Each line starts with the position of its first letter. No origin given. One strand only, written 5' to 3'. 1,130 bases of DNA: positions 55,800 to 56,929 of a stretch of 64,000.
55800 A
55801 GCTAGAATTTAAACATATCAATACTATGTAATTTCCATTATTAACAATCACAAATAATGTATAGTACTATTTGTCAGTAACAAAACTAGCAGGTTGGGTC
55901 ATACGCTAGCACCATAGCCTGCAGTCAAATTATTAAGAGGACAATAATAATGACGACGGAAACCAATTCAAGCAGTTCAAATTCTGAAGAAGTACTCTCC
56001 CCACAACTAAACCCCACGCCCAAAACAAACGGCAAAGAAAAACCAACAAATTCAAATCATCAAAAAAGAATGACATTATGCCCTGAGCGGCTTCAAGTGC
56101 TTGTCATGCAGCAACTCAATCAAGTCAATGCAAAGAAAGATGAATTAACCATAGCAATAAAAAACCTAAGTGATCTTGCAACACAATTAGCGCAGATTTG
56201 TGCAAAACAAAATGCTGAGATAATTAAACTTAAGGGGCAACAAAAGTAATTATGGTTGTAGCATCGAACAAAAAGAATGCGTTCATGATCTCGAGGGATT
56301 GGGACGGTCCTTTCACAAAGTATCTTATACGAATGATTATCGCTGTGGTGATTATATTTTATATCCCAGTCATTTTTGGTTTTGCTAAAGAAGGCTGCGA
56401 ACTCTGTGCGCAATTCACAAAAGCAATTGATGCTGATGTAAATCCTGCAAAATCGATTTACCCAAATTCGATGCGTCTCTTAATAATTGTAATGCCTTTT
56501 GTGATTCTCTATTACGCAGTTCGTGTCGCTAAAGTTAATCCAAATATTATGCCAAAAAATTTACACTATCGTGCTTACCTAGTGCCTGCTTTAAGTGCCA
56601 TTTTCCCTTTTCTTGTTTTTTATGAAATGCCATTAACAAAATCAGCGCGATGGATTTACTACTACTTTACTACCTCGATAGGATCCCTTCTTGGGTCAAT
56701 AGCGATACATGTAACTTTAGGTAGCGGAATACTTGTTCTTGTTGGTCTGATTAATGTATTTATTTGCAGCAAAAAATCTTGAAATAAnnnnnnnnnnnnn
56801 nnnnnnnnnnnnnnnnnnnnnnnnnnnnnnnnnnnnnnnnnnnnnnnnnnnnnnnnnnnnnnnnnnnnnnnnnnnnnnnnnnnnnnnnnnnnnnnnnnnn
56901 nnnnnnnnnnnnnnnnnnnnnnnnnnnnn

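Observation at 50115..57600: Hypothesis: T1SS effectors with variable N-terminal toxin domains, each with a cognate immunity protein encoded directly upstream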

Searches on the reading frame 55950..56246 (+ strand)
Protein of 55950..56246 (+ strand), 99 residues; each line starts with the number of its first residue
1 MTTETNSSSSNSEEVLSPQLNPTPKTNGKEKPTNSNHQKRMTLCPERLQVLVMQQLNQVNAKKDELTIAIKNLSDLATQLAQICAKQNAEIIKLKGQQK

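Call 9: search_protein_families(library=pfam, proteins=[window:55950-56246:+], max_evalue=0.01)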
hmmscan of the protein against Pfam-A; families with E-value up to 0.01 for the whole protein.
window:55950-56246:+ (99 aa): 1 family
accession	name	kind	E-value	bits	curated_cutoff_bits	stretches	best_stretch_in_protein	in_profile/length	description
PF13611.12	Peptidase_S76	-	0.0043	17.9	27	1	59-97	22-59/121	Serine peptidase of plant viral polyprotein, P1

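Call 11: search_protein_families(library=ncbifam, proteins=[window:55950-56246:+], max_evalue=0.1)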
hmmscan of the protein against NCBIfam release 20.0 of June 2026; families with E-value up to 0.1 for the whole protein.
window:55950-56246:+ (99 aa): 1 family
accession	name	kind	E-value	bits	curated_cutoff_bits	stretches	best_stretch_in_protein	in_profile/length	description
NF038014.1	Chlamy_inclu_1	subfamily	0.055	13.8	200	1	5-92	47-136/238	inclusion-associated protein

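Call 20: find_homologous_proteins(query=A1, max_evalue=0.01)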
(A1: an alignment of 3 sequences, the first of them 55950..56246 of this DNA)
Query A1 (3 sequences) (99 aa, profile of the alignment): 237 proteins with E <= 0.01 among 305 candidates; the best 120 are listed.
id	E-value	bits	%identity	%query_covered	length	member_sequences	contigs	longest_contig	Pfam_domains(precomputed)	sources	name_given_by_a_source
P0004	9.3e-52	191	65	99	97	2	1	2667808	-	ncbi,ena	-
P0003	1.4e-48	181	100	100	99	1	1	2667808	-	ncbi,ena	-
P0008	1.8e-38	148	72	89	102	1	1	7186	-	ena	-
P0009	3.4e-36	141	68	96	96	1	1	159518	-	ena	-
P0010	6.8e-29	117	62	92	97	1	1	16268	-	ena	-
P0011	8.3e-28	114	64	89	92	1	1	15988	-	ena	-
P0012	4.9e-25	105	53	100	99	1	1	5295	-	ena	-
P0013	8.2e-25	104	58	100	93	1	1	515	-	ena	-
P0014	3.6e-24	102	57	100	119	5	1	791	-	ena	-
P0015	1.9e-23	100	55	100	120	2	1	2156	-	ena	-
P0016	7.2e-23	98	59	96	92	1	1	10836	-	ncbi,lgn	-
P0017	9.1e-22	95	78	51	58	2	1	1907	-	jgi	jgi:hypothetical protein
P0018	4.4e-21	92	53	92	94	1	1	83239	-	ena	-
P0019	9.6e-21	91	53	87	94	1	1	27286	-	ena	-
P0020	1.3e-20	91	59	69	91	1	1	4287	-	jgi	-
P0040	2.6e-10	58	47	73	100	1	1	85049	-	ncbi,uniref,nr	ncbi:hypothetical protein [Hydrogenophaga sp. 2FB]|uniref:hypothetical protein n=1 Tax=Hydrogenophag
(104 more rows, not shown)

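Call 22: find_encoding_contigs(protein=P0009, flank=10000, max_places=2)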
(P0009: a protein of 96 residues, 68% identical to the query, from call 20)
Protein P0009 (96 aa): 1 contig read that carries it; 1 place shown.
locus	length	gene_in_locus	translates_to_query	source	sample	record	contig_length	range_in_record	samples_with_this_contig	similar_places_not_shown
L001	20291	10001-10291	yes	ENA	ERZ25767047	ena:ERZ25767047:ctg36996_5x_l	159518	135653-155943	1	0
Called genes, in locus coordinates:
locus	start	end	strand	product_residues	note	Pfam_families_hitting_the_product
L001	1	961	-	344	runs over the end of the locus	PF00586:AIRS, PF02769:AIRS_C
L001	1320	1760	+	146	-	PF01066:CDP-OH_P_transf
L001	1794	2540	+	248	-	PF03969:AFG1_ATPase (faint), PF00308:Bac_DnaA, PF25199:nSTAND_NTPase5 (weak), PF00004:AAA (weak), PF22688:Hda_lid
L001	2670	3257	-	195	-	PF03358:FMN_red, PF12724:Flavodoxin_5 (faint)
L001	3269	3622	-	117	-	PF03960:ArsC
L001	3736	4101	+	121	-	PF09723:Zn_ribbon_8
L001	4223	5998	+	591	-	PF01336:tRNA_anti-codon, PF00152:tRNA-synt_2, PF02938:GAD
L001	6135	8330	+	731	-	PF03412:Peptidase_C39, PF00664:ABC_membrane, PF00005:ABC_tran, PF02463:SMC_N (faint)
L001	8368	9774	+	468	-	PF25917:BSH_RND, PF25919:BSH_CusB (faint), PF25984:BSH_YknX (faint), PF25988:HH_CyaD, PF25994:HH_AprE, PF26002:Beta-barrel_AprE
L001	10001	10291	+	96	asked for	-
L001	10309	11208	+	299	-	-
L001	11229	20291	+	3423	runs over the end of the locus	PF00353:HemolysinCabind, PF00353:HemolysinCabind, PF06594:HCBP_related, PF05345:He_PIG, PF05345:He_PIG, PF06594:HCBP_related (weak), PF05345:He_PIG, PF00353:HemolysinCabind, +3 more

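Call 23: find_encoding_contigs(protein=P0018, flank=10000, max_places=2)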
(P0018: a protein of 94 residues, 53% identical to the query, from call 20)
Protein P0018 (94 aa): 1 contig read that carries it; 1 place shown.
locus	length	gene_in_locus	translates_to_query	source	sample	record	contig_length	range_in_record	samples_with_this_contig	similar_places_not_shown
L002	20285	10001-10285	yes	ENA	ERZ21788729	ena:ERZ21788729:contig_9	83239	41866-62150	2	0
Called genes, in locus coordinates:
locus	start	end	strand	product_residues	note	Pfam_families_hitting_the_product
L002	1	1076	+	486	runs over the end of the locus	PF13598:DUF4139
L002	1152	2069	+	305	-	PF00892:EamA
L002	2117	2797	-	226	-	PF14499:DUF4437 (weak), PF12973:Cupin_7, PF07883:Cupin_2 (faint), PF12973:Cupin_7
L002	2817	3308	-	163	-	PF00578:AhpC-TSA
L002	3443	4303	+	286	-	PF13714:PEP_mutase, PF00463:ICL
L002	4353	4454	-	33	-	-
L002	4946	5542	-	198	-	PF00188:CAP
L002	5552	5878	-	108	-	PF28034:VF_A0006 (faint)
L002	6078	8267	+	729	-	PF03412:Peptidase_C39, PF00664:ABC_membrane, PF00005:ABC_tran, PF02463:SMC_N (faint)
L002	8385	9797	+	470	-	PF25917:BSH_RND, PF25973:BSH_CzcB (weak), PF25984:BSH_YknX (weak), PF25988:HH_CyaD, PF25994:HH_AprE, PF26002:Beta-barrel_AprE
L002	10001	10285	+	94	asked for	-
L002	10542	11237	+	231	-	-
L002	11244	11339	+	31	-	-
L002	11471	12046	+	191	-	-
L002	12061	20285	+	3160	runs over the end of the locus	PF26363:Phospholipase-like (faint), PF00353:HemolysinCabind, PF00353:HemolysinCabind, PF05345:He_PIG (weak), PF00353:HemolysinCabind (weak), PF06594:HCBP_related (weak), PF05345:He_PIG, PF00353:HemolysinCabind (weak), +2 more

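Call 24: find_encoding_contigs(protein=P0040, flank=10000, max_places=2)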
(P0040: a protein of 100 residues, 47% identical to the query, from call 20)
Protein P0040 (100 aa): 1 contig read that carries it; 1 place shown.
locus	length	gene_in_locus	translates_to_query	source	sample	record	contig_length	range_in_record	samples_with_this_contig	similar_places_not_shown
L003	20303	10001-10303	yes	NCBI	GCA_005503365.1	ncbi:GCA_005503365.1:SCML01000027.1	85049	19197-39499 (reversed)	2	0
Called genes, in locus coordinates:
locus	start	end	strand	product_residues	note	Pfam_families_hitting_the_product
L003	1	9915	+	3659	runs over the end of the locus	PF03098:An_peroxidase, PF00353:HemolysinCabind, PF03098:An_peroxidase, PF00353:HemolysinCabind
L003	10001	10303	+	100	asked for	-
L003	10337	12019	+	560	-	PF00664:ABC_membrane, PF00005:ABC_tran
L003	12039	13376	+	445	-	PF25994:HH_AprE, PF26002:Beta-barrel_AprE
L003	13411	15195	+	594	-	PF07732:Cu-oxidase_3 (faint), PF07731:Cu-oxidase_2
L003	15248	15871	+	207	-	PF02630:SCO1-SenC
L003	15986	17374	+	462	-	PF02321:OEP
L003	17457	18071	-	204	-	-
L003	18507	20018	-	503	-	PF01970:TctA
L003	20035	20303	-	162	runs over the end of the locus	PF07331:TctB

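Call 36: find_encoding_contigs(protein=P0008, flank=10000, max_places=2)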
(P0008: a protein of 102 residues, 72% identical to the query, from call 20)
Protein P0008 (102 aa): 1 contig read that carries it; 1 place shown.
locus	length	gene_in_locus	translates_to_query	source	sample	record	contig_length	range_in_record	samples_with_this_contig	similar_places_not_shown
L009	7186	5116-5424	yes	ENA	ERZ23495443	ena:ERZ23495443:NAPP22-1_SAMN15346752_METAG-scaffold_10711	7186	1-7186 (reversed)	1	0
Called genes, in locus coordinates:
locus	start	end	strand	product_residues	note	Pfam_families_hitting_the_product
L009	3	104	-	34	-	?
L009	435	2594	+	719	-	-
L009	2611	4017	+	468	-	PF25984:BSH_YknX (weak), PF25917:BSH_RND, PF25919:BSH_CusB (faint), PF25988:HH_CyaD, PF25994:HH_AprE, PF26002:Beta-barrel_AprE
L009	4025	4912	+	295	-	-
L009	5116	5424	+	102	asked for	-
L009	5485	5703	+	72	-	-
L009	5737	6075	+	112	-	-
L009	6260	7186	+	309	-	?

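Call 37: find_encoding_contigs(protein=P0010, flank=10000, max_places=2)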
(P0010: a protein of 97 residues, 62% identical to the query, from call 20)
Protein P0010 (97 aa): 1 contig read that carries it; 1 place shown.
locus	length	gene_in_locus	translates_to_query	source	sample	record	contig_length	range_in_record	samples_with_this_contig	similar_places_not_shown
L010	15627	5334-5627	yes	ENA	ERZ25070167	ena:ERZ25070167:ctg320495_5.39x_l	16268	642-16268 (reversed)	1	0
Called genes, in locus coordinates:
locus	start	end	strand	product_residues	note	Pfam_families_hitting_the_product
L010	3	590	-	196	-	?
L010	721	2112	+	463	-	PF00206:Lyase_1, PF10415:FumaraseC_C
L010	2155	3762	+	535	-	PF00990:GGDEF, PF00563:EAL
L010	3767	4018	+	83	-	PF00050:Kazal_1 (weak)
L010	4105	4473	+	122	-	-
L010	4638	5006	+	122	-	PF12844:HTH_19 (weak)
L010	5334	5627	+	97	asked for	-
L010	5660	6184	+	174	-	-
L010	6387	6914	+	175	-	-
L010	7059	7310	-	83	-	-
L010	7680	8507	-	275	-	PF00892:EamA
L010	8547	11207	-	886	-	PF00330:Aconitase, PF00694:Aconitase_C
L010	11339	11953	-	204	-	PF04356:DUF489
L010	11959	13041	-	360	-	PF01171:ATP_bind_3 (weak), PF02540:NAD_synthase (weak), PF02568:ThiI (weak), PF03054:tRNA_Me_trans, PF06508:QueC (faint), PF20259:tRNA_Me_trans_M, PF20258:tRNA_Me_trans_C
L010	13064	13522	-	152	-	PF00293:NUDIX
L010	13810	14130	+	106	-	PF02617:ClpS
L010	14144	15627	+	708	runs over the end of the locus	?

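Call 38: find_encoding_contigs(protein=P0019, flank=10000, max_places=2)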
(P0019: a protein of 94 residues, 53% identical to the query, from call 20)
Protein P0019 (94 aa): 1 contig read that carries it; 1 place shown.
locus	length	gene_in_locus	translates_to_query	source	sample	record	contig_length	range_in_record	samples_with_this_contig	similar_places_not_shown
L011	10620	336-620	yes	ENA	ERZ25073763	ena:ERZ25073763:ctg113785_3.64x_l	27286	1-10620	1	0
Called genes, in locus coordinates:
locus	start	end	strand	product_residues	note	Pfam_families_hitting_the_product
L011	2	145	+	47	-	?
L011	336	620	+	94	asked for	-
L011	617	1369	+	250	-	-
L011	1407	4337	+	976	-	PF00353:HemolysinCabind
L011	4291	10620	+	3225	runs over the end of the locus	PF00353:HemolysinCabind, PF06594:HCBP_related, PF17803:Cadherin_4, PF17892:Cadherin_5, PF17963:Big_9, PF17892:Cadherin_5, PF17963:Big_9, PF05345:He_PIG, +12 more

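Call 41: search_protein_families(library=pfam, proteins=[L002:12061-13410:+, L001:11229-12400:+, L011:1407-2600:+, L001:10300-11205:+, L011:617-1366:+, L010:5660-6181:+], max_evalue=10)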
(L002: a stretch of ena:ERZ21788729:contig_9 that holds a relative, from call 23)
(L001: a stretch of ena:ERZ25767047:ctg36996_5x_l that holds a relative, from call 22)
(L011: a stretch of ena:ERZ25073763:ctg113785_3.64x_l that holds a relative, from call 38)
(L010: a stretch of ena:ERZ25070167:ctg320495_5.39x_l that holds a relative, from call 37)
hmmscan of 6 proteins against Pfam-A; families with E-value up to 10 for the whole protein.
L002:12061-13410:+ (450 aa): 3 families
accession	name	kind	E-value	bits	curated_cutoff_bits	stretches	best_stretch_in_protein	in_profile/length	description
PF01764.32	Lipase_3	-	0.0085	16.4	22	1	186-208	62-84/140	Lipase (class 3)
PF02530.20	Porin_2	-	0.02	14.8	22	1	39-120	124-214/357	Porin subfamily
PF07469.18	DUF1518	-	0.13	13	25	1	207-233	10-37/58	Nuclear receptor coactivator, DUF1518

L001:11229-12400:+ (390 aa): 1 family
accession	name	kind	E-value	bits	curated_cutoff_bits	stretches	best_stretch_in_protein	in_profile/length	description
PF00353.25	HemolysinCabind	-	0.0036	17.7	23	1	377-389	15-27/36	RTX calcium-binding nonapeptide repeat (4 copies)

L011:1407-2600:+ (398 aa): 1 family
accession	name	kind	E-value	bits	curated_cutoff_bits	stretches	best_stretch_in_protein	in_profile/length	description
PF00353.25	HemolysinCabind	-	1.2e-14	54.4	23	2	363-398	1-36/36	RTX calcium-binding nonapeptide repeat (4 copies)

L001:10300-11205:+ (302 aa): 0 families

L011:617-1366:+ (250 aa): 1 family
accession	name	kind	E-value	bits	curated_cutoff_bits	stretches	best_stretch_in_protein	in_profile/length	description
PF07373.16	CAMP_factor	-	0.17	11.8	23.3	1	93-136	32-74/219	CAMP factor (Cfa)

L010:5660-6181:+ (174 aa): 0 families

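Call 58: search_protein_families(library=pfam, proteins=[L009:4019-4909:+, L009:6260-7186:+], max_evalue=1)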
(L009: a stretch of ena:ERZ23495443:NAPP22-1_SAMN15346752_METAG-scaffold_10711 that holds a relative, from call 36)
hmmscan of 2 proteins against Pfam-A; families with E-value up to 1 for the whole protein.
L009:4019-4909:+ (297 aa): 2 families
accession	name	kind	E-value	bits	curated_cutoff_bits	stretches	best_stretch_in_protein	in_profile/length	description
PF13511.11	DUF4124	-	6.1e-05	23.6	22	1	21-49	8-31/56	Domain of unknown function (DUF4124)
PF12981.12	DUF3865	-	0.16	12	31.6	1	6-99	33-130/224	Domain of Unknown Function with PDB structure (DUF3865)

L009:6260-7186:+ (309 aa): 0 families

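Call 99: search_dna_similar(query=L002:12061-13050:+, collection=plasmids, mode=protein, max_evalue=0.001, max_rows=20)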
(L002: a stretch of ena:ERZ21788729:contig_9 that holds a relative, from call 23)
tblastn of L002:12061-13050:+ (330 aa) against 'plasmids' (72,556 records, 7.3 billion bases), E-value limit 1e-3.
Records with a match: 7; places in all: 7; records where one place covers at least 80% of the query: 0.
Best place of each record, by identity: <60% 7.
By first word of the organism name: Ralstonia 7.
By predicted mobility (MOB-suite, as given by PLSDB): non-mobilizable 6; mobilizable 1.
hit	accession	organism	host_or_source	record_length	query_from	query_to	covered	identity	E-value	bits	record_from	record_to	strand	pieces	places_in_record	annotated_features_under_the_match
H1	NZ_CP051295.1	Ralstonia solanacearum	Plantain,cell culture,stem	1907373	65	223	48%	26.5%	1e-4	51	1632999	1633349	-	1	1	none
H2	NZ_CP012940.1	Ralstonia solanacearum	plantain,cell culture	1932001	65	223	48%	26.5%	1e-4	51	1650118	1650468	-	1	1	none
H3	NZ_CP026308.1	Ralstonia solanacearum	Musa sp.,pure culture,plants with Moko ...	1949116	65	223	48%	26.5%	1e-4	51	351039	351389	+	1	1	none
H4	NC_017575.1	Ralstonia solanacearum Po82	-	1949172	65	223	48%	26.5%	1e-4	51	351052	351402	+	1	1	none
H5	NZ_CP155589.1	Ralstonia solanacearum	Musa sp.,cell culture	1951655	65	223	48%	26.5%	1e-4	51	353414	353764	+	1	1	none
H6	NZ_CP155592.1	Ralstonia solanacearum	Musa sp.,cell culture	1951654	65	223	48%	26.5%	1e-4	51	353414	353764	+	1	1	none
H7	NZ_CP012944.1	Ralstonia solanacearum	Cucumis sativus,cell culture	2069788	65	223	48%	26.5%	1e-4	51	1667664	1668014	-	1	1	none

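Call 101: get_annotated_region(hit=H4, flank=6000)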
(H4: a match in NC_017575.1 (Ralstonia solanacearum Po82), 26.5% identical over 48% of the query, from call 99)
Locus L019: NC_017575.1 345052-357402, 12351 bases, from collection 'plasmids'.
description: Ralstonia solanacearum Po82 megaplasmid, complete sequence
organism: Ralstonia solanacearum Po82 (NCBI taxid 1031711)
taxonomy: Bacteria; Pseudomonadota; Betaproteobacteria; Burkholderiales; Burkholderiaceae; Ralstonia; Ralstonia solanacearum; Ralstonia solanacearum Po82
host: -; source: -; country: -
typing (MOB-suite, as given by PLSDB): non-mobilizable
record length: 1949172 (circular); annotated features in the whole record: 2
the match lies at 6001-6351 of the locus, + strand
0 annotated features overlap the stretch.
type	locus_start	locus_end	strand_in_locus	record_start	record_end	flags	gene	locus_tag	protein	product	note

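Call 107: search_solved_structures(query=L001:10300-11205:+, max_evalue=10)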
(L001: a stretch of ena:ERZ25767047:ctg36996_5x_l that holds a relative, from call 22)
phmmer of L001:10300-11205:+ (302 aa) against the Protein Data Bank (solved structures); distinct sequences matched with E-value up to 10: 2.
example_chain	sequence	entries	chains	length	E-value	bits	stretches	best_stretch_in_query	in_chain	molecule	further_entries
4mzv_A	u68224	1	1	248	0.16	14.6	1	196-245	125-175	Epithelial cell adhesion molecule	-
6i07_C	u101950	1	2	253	0.17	14.5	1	196-245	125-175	Epithelial cell adhesion molecule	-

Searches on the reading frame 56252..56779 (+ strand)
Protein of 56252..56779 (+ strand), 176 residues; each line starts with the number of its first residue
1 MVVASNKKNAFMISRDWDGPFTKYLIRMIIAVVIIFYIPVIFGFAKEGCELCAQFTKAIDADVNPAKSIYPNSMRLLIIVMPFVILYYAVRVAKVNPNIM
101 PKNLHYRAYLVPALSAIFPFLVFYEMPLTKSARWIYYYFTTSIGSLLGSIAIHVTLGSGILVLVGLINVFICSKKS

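Call 9: search_protein_families(library=pfam, proteins=[window:56252-56779:+], max_evalue=0.01)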
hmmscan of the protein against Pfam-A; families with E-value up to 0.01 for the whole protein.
window:56252-56779:+ (176 aa): 0 families

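Call 11: search_protein_families(library=ncbifam, proteins=[window:56252-56779:+], max_evalue=0.1)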
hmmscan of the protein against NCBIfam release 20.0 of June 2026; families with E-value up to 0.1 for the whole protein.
window:56252-56779:+ (176 aa): 0 families

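Call 13: find_encoding_contigs(protein=window:56252-56779:+, flank=10000, max_places=6)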
Protein window:56252-56779:+ (176 aa): no gene with exactly this product is on record in the collection.

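Call 98: search_dna_similar(query=window:56252-56779:+, collection=plasmids, mode=protein, max_evalue=0.001, max_rows=15)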
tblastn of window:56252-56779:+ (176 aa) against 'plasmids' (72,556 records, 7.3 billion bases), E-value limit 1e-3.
No match.

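Call 110: find_related_loci(query=A7, collection=viral_contigs, flank=8000)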
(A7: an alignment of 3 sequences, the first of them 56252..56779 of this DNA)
Query A7 (176 aa) in viral_contigs; peptide patterns used: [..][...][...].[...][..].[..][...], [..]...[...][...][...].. (x = any residue, [..] = any of these).
53 stretches matched a pattern, but none encodes a relative of the query by tblastn (E <= 1e-3).
